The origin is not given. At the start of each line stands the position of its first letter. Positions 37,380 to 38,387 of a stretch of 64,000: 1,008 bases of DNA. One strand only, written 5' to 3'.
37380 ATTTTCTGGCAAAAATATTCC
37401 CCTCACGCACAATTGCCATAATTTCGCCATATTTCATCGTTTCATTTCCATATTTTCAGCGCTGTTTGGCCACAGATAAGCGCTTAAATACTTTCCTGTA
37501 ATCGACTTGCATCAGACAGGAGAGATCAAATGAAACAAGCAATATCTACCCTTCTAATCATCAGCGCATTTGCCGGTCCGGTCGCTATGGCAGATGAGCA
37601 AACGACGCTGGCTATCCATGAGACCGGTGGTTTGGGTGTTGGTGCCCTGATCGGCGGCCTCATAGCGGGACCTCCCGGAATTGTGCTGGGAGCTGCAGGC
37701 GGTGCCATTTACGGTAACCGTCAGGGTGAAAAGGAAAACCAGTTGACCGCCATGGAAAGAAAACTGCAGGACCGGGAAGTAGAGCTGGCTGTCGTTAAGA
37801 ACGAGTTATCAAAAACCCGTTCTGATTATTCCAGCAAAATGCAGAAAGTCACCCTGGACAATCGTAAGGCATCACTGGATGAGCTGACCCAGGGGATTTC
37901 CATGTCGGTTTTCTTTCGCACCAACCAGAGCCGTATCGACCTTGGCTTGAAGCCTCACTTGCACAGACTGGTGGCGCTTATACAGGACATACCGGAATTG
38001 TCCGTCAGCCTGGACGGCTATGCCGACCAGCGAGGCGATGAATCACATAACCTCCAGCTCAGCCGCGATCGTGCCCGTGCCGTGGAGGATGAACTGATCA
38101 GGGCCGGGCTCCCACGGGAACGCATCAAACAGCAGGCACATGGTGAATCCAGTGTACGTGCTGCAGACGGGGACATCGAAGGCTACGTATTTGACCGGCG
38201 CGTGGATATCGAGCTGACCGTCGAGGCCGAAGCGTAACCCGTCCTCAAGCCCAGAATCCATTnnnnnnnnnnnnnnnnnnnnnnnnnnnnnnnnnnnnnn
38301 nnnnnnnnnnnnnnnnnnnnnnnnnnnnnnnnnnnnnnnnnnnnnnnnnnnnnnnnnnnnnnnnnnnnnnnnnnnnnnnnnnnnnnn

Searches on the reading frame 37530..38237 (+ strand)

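Call 8: search_protein_families(library=ncbifam, proteins=[window:37530-38237:+], max_evalue=0.00001)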
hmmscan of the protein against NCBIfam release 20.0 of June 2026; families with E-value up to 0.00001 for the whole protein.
window:37530-38237:+ (235 aa): 22 families
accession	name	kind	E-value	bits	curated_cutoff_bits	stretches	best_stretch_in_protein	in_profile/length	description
TIGR03789.1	pdsO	hypoth_equivalog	2e-40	139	152.2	1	2-228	1-242/243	sortase-associated OmpA-like protein PdsO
NF053611.1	YiaD_Gzip_OmpA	equivalog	1.4e-27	96.8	175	1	115-228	92-205/206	YiaD family glycine zipper/OmpA-like lipoprotein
NF053612.1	anchor_PA1041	equivalog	2.6e-16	60.3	250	1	28-229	38-235/236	PA1041 family peptidoglycan-binding anchor lipoprotein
NF053585.1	OMP_LP_YfiB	equivalog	1.9e-14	53.8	128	1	118-227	49-158/163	outer membrane lipoprotein YfiB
NF053613.1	OMP_toxin_LptF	equivalog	3.1e-14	53.3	400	1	125-230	141-246/256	lipotoxin F family OmpA-related lipoprotein LptF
TIGR02802.1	Pal_lipo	equivalog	1.1e-12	48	125.35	1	127-227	2-102/104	peptidoglycan-associated lipoprotein Pal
NF006285.1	PRK08457.1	equivalog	3.4e-12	46.7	250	1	83-233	75-234/253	flagellar motor protein MotB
NF045787.1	OmpABordt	equivalog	9.8e-12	45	200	1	125-229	85-189/194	outer membrane protein OmpA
NF007804.1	PRK10510.1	equivalog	1.9e-11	43.7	307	1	119-230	106-217/219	OmpA family lipoprotein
NF052230.1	T9SS_PorE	exception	2e-11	42.9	600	1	125-209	515-599/648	PorE family type IX secretion system protein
NF038224.1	OmpA_like_CmpA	equivalog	1.6e-09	37.7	300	0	126-232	111-217/233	C-OmpA-like family protein CmpA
NF053607.1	CHU_0125_OmpA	equivalog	3.4e-09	35.7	620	1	143-210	549-616/639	CHU_0125 family OmpA-like outer membrane integrity protein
NF033763.1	exchanger_TraB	exception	5.6e-09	34.5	700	1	127-229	394-497/522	outer membrane exchange protein TraB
NF047726.1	AutTranAdhPGAsTpgA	equivalog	2.1e-08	33.7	350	1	120-208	149-240/268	trimeric autotransporter adhesin/peptidogylcan-associated protein TpgA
NF008071.1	PRK10808.1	equivalog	2.9e-08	33.4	277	1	126-209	232-317/358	porin OmpA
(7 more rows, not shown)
